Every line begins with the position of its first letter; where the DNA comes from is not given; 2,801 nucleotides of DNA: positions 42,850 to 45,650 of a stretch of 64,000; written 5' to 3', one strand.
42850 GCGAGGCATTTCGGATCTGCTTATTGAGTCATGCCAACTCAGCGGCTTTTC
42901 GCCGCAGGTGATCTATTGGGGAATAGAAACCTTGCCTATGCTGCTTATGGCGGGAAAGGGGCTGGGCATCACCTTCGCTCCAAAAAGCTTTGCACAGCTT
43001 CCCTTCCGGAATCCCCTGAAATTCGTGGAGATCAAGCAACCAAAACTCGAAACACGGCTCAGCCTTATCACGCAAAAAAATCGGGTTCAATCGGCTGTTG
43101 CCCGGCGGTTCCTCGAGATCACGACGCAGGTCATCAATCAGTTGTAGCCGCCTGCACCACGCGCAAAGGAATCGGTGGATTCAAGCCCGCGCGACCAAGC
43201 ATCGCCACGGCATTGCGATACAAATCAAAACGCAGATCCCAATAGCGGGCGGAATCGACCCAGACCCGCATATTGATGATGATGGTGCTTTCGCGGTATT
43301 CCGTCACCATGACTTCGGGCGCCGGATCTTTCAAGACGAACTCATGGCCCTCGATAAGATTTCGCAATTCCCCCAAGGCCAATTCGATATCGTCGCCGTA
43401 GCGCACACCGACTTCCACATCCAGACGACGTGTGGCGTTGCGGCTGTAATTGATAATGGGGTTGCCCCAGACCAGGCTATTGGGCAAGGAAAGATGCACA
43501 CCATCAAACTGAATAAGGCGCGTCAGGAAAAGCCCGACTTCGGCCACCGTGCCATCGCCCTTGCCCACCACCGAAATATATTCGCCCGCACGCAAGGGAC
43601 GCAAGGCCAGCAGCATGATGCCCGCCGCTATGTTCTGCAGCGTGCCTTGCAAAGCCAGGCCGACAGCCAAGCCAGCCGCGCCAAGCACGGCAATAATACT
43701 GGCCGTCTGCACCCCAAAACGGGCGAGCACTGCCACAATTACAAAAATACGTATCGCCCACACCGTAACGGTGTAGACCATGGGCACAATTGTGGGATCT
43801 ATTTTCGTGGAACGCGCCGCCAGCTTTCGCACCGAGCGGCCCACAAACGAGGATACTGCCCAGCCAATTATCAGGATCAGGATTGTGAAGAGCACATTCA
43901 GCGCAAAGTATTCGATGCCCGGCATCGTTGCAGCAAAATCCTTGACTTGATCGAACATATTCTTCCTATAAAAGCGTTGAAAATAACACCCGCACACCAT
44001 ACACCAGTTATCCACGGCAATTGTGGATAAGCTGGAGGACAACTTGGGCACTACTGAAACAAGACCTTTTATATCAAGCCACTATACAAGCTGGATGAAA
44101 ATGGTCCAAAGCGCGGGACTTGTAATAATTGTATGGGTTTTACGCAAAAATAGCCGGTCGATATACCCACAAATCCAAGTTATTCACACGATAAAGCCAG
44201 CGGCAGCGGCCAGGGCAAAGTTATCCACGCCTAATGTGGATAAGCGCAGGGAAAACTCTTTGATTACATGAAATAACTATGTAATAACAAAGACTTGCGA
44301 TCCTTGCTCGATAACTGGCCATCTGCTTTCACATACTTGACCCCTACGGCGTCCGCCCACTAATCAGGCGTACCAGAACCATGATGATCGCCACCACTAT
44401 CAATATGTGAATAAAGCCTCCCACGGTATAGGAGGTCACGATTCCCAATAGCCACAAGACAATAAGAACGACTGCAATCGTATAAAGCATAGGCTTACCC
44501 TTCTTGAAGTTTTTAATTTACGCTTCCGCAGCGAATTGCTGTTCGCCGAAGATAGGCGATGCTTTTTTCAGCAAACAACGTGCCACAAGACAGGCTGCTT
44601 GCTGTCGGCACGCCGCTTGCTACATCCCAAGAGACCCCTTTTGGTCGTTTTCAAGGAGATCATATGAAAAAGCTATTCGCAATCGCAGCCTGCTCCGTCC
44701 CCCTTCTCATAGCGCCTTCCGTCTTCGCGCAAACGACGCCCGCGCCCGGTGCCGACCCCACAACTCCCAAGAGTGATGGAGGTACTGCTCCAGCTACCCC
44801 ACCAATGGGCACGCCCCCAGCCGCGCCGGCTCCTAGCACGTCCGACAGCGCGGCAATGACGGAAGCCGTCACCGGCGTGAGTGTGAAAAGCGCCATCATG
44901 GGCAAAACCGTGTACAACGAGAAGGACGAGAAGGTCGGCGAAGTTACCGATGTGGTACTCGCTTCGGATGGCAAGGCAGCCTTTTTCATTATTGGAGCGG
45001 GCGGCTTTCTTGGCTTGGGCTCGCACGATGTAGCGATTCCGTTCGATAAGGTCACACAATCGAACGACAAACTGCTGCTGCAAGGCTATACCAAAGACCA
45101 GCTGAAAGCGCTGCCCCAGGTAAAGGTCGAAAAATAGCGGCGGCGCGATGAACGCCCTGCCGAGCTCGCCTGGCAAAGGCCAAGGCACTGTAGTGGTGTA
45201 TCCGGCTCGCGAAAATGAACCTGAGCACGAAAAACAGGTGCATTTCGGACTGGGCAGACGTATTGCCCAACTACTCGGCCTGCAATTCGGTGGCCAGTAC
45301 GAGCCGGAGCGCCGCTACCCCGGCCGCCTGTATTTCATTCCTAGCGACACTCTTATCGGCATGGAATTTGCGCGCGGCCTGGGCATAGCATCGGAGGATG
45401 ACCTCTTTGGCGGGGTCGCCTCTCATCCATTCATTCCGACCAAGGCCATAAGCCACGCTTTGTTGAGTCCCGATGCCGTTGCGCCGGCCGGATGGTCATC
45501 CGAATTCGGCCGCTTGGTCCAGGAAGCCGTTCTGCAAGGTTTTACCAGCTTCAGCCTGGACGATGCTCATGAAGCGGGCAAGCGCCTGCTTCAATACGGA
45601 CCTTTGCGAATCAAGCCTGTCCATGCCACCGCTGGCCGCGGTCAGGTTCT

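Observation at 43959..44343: Cluster of five DnaA boxes at a gene-orientation switch: candidate oriC or DARS/datA-like locus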

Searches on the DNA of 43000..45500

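Call 9: search_rna_families(source=window, start=43000, end=45500, threshold=evalue, max_evalue=1)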
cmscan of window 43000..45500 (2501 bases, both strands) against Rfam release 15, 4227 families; matches with E-value up to 1: 0.
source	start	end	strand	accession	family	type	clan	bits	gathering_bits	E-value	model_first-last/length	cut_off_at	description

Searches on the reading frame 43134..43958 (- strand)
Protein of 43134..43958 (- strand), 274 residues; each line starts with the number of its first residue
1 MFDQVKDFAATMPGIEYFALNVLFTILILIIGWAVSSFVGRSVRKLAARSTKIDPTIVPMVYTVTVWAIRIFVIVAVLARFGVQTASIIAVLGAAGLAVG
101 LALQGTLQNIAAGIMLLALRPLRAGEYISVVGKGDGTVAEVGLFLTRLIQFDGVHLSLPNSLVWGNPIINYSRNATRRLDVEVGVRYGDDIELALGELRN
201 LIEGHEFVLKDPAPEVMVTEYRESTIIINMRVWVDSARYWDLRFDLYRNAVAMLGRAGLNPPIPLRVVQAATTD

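Call 8: find_encoding_contigs(protein=window:43134-43958:-, flank=10000, max_places=10)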
Protein window:43134-43958:- (274 aa): 3 contigs read that carry it; 3 places shown.
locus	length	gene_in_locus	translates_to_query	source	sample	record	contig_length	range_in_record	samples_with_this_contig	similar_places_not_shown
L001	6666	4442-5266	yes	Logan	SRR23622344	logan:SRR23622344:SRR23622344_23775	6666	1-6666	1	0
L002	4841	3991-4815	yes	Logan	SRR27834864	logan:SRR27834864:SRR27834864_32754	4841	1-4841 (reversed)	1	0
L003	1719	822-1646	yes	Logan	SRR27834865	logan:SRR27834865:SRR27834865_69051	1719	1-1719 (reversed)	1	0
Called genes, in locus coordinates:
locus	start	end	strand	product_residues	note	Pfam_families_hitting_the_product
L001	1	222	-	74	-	?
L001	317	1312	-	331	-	PF00296:Bac_luciferase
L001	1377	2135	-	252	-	PF00561:Abhydrolase_1 (faint), PF12146:Hydrolase_4 (faint), PF12697:Abhydrolase_6, PF00326:Peptidase_S9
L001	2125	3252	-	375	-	PF11379:DUF3182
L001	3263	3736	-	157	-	PF05239:PRC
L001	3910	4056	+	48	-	PF18919:DUF5670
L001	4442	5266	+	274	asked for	PF05552:MS_channel_1st_1 (weak), PF21088:MS_channel_1st (weak), PF00924:MS_channel_2nd, PF21082:MS_channel_3rd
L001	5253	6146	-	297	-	PF00126:HTH_1, PF03466:LysR_substrate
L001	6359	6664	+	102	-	?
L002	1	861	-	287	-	?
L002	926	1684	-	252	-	PF00561:Abhydrolase_1 (faint), PF12146:Hydrolase_4 (faint), PF12697:Abhydrolase_6, PF00326:Peptidase_S9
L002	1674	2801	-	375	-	PF11379:DUF3182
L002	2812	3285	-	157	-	PF05239:PRC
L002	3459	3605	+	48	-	PF18919:DUF5670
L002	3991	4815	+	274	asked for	PF05552:MS_channel_1st_1 (weak), PF21088:MS_channel_1st (weak), PF00924:MS_channel_2nd, PF21082:MS_channel_3rd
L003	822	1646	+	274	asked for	PF05552:MS_channel_1st_1 (weak), PF21088:MS_channel_1st (weak), PF00924:MS_channel_2nd, PF21082:MS_channel_3rd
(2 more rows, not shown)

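Call 10: find_homologous_proteins(query=window:43134-43958:-, max_evalue=1e-40)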
Query window:43134-43958:- (274 aa): 6475 proteins with E <= 1e-40 among 8000 candidates; the best 120 are listed.
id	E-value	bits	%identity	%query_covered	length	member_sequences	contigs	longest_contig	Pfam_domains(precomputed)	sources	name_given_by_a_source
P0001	6.7e-172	588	100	100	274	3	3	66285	PF21088.3,PF00924.25,PF05552.18,PF21082.3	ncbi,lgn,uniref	ncbi:mechanosensitive ion channel domain-containing protein [Pollutimonas bauzanensis]|uniref:mechan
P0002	1.0e-150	518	87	100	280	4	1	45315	PF21088.3,PF00924.25,PF21082.3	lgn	-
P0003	2.2e-143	494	84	99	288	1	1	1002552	PF21088.3,PF00924.25,PF21082.3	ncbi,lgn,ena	-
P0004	5.0e-140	483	80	100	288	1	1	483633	PF21088.3,PF00924.25,PF21082.3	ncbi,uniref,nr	ncbi:mechanosensitive ion channel family protein [Candidimonas sp. SYP-B2681]|uniref:mechanosensitiv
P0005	1.2e-138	479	80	100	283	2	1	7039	PF21088.3,PF00924.25,PF21082.3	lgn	-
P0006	1.8e-138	478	79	98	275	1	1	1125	PF21088.3,PF00924.25,PF21082.3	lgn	-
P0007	9.1e-138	476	81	100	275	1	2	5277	PF21088.3,PF00924.25,PF21082.3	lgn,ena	-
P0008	2.3e-137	475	78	99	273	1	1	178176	PF21088.3,PF00924.25,PF21082.3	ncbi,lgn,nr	ncbi:mechanosensitive ion channel [Alcaligenaceae bacterium]|nr:mechanosensitive ion channel [Alcali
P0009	8.3e-137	473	80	100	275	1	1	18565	PF21088.3,PF00924.25,PF21082.3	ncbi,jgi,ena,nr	ncbi:MAG TPA: mechanosensitive ion channel domain-containing protein [Burkholderiaceae bacterium]|nr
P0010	9.7e-137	473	81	100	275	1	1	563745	PF21088.3,PF00924.25,PF21082.3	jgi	jgi:small-conductance mechanosensitive channel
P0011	9.8e-137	473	80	100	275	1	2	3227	PF21088.3,PF00924.25,PF21082.3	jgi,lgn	jgi:small-conductance mechanosensitive channel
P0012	1.4e-136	472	79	100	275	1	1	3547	PF21088.3,PF00924.25,PF21082.3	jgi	jgi:small-conductance mechanosensitive channel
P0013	1.6e-136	472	79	100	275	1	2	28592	PF21088.3,PF00924.25,PF21082.3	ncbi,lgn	-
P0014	1.9e-136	472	79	100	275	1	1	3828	PF21088.3,PF00924.25,PF21082.3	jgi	jgi:small-conductance mechanosensitive channel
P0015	2.0e-136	472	80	100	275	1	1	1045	PF21088.3,PF00924.25,PF21082.3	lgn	-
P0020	2.8e-135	468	78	99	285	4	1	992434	PF21088.3,PF00924.25,PF21082.3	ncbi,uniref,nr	ncbi:mechanosensitive ion channel [Pusillimonas sp. SM2304]|uniref:mechanosensitive ion channel fami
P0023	4.0e-134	464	77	99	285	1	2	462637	PF21088.3,PF00924.25,PF21082.3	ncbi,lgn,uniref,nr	ncbi:mechanosensitive ion channel family protein [Pollutimonas harenae]|uniref:Small-conductance mec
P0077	6.2e-117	408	66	98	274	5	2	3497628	PF21088.3,PF00924.25,PF05552.18,PF21082.3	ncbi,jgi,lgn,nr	ncbi:mechanosensitive ion channel [Alcaligenaceae bacterium SJ-26]|nr:mechanosensitive ion channel [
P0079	2.6e-116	406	68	100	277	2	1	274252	PF21088.3,PF00924.25,PF21082.3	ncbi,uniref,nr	ncbi:mechanosensitive ion channel family protein [Paracandidimonas lactea]|uniref:mechanosensitive i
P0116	2.0e-111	390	65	98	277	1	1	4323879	PF21088.3,PF00924.25,PF21082.3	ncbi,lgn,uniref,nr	ncbi:mechanosensitive ion channel family protein [Alcaligenes aquatilis]|uniref:Small-conductance me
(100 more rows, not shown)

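Call 12: find_encoding_contigs(protein=P0002, flank=6000, max_places=1)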
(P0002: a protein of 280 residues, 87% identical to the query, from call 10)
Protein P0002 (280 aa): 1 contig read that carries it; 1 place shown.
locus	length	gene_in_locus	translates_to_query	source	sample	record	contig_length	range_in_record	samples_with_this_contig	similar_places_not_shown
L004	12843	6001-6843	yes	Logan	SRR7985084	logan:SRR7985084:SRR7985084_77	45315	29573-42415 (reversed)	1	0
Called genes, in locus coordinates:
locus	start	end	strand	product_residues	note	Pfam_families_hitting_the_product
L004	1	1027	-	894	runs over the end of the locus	PF01624:MutS_I, PF05188:MutS_II, PF05192:MutS_III, PF05190:MutS_IV, PF00488:MutS_V, PF27441:MutS_C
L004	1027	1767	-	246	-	PF01168:Ala_racemase_N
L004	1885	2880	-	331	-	PF00296:Bac_luciferase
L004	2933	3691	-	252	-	PF00561:Abhydrolase_1 (faint), PF12146:Hydrolase_4 (faint), PF12697:Abhydrolase_6, PF00326:Peptidase_S9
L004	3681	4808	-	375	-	PF11379:DUF3182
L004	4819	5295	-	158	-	PF05239:PRC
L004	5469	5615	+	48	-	PF18919:DUF5670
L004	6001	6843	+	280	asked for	PF21088:MS_channel_1st (weak), PF00924:MS_channel_2nd, PF21082:MS_channel_3rd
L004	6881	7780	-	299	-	PF00126:HTH_1, PF03466:LysR_substrate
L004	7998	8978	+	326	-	PF03401:TctC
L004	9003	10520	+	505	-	PF07364:DUF1485, PF07171:MlrC_C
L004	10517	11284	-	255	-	PF09339:HTH_IclR, PF13412:HTH_24 (weak), PF12802:MarR_2 (weak), PF01614:IclR_C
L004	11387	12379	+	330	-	PF03401:TctC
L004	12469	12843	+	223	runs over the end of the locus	PF01144:CoA_trans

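Call 13: find_encoding_contigs(protein=P0003, flank=6000, max_places=1)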
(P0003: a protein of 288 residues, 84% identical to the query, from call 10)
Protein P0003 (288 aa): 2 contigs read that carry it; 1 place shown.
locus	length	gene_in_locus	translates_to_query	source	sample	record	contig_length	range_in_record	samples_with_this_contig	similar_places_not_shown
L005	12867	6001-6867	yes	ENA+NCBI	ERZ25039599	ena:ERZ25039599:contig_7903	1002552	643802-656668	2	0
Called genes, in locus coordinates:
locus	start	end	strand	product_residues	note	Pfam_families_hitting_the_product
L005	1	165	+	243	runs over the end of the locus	PF01177:Asp_Glu_race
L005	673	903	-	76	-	-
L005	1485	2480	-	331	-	PF00296:Bac_luciferase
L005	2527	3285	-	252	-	PF00561:Abhydrolase_1 (faint), PF12146:Hydrolase_4 (faint), PF12697:Abhydrolase_6, PF00326:Peptidase_S9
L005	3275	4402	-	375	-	PF11379:DUF3182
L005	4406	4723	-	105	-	-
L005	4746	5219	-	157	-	PF05239:PRC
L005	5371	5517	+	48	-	PF18919:DUF5670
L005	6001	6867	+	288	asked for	PF21088:MS_channel_1st (weak), PF00924:MS_channel_2nd, PF21082:MS_channel_3rd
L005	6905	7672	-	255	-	PF09339:HTH_IclR, PF13412:HTH_24 (faint), PF01614:IclR_C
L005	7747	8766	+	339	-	PF03401:TctC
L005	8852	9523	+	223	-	PF01144:CoA_trans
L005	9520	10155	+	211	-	PF01144:CoA_trans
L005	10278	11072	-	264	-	PF00588:SpoU_methylase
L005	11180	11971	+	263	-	PF00459:Inositol_P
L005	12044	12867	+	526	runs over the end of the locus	PF03741:TerC, PF00571:CBS (faint), PF03471:CorC_HlyC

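Call 14: find_encoding_contigs(protein=P0004, flank=6000, max_places=1)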
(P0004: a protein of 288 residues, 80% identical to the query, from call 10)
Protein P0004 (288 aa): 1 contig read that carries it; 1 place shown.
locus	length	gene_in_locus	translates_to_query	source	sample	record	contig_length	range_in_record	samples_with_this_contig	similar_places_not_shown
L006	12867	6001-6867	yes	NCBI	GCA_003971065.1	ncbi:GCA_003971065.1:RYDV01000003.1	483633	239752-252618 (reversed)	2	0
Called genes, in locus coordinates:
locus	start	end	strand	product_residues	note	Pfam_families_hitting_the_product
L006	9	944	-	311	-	PF02311:AraC_binding, PF00165:HTH_AraC, PF12833:HTH_18, PF00165:HTH_AraC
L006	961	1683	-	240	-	PF01168:Ala_racemase_N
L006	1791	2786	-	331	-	PF00296:Bac_luciferase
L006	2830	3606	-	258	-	PF00561:Abhydrolase_1 (faint), PF12146:Hydrolase_4 (faint), PF12697:Abhydrolase_6, PF00326:Peptidase_S9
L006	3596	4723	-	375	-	PF11379:DUF3182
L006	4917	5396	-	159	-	PF05239:PRC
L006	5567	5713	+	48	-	PF18919:DUF5670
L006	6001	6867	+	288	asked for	PF21088:MS_channel_1st (weak), PF00924:MS_channel_2nd, PF21082:MS_channel_3rd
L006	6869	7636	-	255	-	PF09339:HTH_IclR, PF01614:IclR_C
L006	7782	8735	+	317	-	PF03401:TctC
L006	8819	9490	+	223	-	PF01144:CoA_trans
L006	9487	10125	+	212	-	PF01144:CoA_trans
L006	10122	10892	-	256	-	PF00588:SpoU_methylase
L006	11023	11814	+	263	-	PF00459:Inositol_P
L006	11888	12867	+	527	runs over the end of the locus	PF03741:TerC, PF00571:CBS (faint), PF03471:CorC_HlyC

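Call 15: find_encoding_contigs(protein=P0023, flank=6000, max_places=1)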
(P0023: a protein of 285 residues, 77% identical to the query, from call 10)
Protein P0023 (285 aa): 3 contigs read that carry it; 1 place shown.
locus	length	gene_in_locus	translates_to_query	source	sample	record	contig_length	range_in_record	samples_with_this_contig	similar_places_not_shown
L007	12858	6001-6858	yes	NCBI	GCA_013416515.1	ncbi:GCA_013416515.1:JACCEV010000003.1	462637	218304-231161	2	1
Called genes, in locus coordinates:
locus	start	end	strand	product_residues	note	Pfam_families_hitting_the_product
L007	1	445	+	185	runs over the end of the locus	PF10973:DUF2799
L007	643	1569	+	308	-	PF00561:Abhydrolase_1, PF00975:Thioesterase (weak), PF12146:Hydrolase_4, PF12697:Abhydrolase_6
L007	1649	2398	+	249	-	PF09297:Zn_ribbon_NUD, PF00293:NUDIX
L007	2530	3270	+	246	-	PF10294:Methyltransf_16 (weak)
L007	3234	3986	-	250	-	PF01168:Ala_racemase_N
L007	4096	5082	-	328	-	PF00296:Bac_luciferase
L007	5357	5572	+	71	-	PF13441:Gly-zipper_YMGG, PF05433:Rick_17kDa_Anti (weak)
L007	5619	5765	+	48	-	PF18919:DUF5670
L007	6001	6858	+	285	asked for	PF21088:MS_channel_1st (weak), PF00924:MS_channel_2nd, PF21082:MS_channel_3rd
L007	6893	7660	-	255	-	PF09339:HTH_IclR, PF13412:HTH_24 (faint), PF01614:IclR_C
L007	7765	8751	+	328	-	PF03401:TctC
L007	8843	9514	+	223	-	PF01144:CoA_trans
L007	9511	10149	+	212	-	PF01144:CoA_trans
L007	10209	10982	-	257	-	PF00588:SpoU_methylase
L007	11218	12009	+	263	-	PF00459:Inositol_P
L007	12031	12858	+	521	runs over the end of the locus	PF03741:TerC, PF03471:CorC_HlyC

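Call 45: find_encoding_contigs(protein=P0077, flank=4000, max_places=1)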
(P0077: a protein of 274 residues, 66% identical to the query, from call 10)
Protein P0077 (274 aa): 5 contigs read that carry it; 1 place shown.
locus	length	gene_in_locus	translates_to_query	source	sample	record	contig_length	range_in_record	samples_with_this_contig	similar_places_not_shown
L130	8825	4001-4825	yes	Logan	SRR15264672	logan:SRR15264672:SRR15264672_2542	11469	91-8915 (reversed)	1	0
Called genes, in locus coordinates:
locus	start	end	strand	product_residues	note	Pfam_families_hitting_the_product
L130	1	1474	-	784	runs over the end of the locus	PF00672:HAMP, PF00512:HisKA, PF02518:HATPase_c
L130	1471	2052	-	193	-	PF14334:DUF4390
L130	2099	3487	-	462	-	PF22458:RsmF-B_ferredox, PF01189:Methyltr_RsmB-F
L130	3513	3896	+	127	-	PF04247:SirB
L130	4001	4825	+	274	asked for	PF05552:MS_channel_1st_1 (weak), PF21088:MS_channel_1st (weak), PF00924:MS_channel_2nd, PF21082:MS_channel_3rd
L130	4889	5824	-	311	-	PF00551:Formyl_trans_N, PF02911:Formyl_trans_C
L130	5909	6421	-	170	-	PF01327:Pep_deformylase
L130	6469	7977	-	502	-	PF00392:GntR, PF00155:Aminotran_1_2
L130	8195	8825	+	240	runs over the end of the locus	?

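Call 46: find_encoding_contigs(protein=P0116, flank=4000, max_places=1)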
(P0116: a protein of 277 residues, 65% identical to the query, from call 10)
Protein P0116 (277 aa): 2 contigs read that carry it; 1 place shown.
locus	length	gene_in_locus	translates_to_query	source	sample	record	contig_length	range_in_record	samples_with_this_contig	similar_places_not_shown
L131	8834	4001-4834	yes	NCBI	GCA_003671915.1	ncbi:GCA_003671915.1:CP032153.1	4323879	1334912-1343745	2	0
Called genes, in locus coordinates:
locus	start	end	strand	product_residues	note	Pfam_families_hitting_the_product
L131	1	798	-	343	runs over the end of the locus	PF03401:TctC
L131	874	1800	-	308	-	PF00126:HTH_1, PF03466:LysR_substrate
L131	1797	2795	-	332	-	PF00296:Bac_luciferase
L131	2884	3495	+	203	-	PF13489:Methyltransf_23, PF13847:Methyltransf_31, PF08241:Methyltransf_11, PF08242:Methyltransf_12, PF13649:Methyltransf_25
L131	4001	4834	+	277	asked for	PF21088:MS_channel_1st (weak), PF00924:MS_channel_2nd, PF21082:MS_channel_3rd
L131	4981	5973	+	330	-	PF00126:HTH_1, PF03466:LysR_substrate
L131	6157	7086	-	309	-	PF00698:Acyl_transf_1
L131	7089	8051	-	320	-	PF01874:CitG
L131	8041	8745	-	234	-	PF20866:MdcG_N, PF10620:MdcG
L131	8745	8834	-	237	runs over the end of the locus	PF06833:MdcE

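Call 47: find_encoding_contigs(protein=P0020, flank=4000, max_places=1)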
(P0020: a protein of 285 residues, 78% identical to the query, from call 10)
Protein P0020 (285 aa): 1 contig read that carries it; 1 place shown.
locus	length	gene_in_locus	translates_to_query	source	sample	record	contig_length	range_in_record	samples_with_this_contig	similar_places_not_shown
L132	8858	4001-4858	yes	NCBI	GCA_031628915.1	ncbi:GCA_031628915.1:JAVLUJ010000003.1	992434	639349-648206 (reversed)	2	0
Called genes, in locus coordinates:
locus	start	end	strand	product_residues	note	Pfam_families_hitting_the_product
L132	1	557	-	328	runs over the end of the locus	PF00296:Bac_luciferase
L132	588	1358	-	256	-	PF00561:Abhydrolase_1 (faint), PF12146:Hydrolase_4 (faint), PF12697:Abhydrolase_6, PF00326:Peptidase_S9 (weak)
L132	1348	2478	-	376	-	PF11379:DUF3182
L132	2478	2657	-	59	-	-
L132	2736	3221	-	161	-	-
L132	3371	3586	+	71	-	PF13441:Gly-zipper_YMGG, PF05433:Rick_17kDa_Anti (weak)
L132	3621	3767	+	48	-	PF18919:DUF5670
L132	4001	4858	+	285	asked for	PF21088:MS_channel_1st (weak), PF00924:MS_channel_2nd, PF21082:MS_channel_3rd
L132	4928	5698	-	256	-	PF09339:HTH_IclR, PF01022:HTH_5 (weak), PF01047:MarR (faint), PF12802:MarR_2 (weak), PF13412:HTH_24 (weak), PF01978:TrmB (faint), PF01614:IclR_C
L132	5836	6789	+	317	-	PF03401:TctC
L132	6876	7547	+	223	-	PF01144:CoA_trans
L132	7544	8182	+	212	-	PF01144:CoA_trans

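Call 48: find_encoding_contigs(protein=P0079, flank=4000, max_places=1)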
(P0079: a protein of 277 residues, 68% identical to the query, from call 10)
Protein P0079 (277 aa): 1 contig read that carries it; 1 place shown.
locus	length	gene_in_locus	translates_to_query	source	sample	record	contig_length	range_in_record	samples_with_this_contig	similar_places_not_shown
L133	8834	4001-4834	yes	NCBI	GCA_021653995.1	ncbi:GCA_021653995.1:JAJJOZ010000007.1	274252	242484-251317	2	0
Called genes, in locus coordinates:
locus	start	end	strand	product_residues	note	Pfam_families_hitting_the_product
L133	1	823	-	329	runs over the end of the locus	PF00296:Bac_luciferase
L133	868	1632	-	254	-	PF00561:Abhydrolase_1 (weak), PF12146:Hydrolase_4 (faint), PF12697:Abhydrolase_6, PF00326:Peptidase_S9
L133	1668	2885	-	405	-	PF11379:DUF3182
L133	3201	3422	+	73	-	PF13441:Gly-zipper_YMGG, PF05433:Rick_17kDa_Anti (weak)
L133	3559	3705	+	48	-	PF18919:DUF5670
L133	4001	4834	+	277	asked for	PF21088:MS_channel_1st (weak), PF00924:MS_channel_2nd, PF21082:MS_channel_3rd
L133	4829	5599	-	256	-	PF09339:HTH_IclR, PF01978:TrmB (weak), PF12802:MarR_2 (weak), PF01614:IclR_C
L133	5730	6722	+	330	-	PF03401:TctC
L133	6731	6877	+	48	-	-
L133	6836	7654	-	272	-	PF00588:SpoU_methylase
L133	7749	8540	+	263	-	PF00459:Inositol_P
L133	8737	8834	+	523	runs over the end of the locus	PF03741:TerC, PF03471:CorC_HlyC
